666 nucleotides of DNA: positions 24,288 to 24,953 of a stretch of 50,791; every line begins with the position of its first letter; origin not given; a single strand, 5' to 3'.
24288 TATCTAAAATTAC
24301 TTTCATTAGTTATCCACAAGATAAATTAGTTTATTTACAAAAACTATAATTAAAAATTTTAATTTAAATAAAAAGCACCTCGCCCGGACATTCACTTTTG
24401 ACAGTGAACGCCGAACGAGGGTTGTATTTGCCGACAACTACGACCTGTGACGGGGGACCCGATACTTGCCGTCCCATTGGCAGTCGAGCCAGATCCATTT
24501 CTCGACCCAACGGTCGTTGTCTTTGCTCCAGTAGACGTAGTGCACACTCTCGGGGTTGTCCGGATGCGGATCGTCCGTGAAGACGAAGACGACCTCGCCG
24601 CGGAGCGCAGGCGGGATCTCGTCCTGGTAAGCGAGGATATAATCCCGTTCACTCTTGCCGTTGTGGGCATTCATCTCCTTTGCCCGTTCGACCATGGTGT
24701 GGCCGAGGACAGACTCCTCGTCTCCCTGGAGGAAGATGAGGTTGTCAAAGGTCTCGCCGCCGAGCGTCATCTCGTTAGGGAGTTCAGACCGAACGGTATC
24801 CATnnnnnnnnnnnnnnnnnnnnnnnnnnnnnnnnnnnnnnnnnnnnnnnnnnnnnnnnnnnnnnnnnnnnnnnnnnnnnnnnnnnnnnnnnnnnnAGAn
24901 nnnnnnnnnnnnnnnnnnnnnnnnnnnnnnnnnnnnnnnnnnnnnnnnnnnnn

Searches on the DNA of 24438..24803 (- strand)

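Call 77: search_rna_families(sources=[L030, L009, L033, L035, L027, L054, L007, L050], threshold=gathering)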
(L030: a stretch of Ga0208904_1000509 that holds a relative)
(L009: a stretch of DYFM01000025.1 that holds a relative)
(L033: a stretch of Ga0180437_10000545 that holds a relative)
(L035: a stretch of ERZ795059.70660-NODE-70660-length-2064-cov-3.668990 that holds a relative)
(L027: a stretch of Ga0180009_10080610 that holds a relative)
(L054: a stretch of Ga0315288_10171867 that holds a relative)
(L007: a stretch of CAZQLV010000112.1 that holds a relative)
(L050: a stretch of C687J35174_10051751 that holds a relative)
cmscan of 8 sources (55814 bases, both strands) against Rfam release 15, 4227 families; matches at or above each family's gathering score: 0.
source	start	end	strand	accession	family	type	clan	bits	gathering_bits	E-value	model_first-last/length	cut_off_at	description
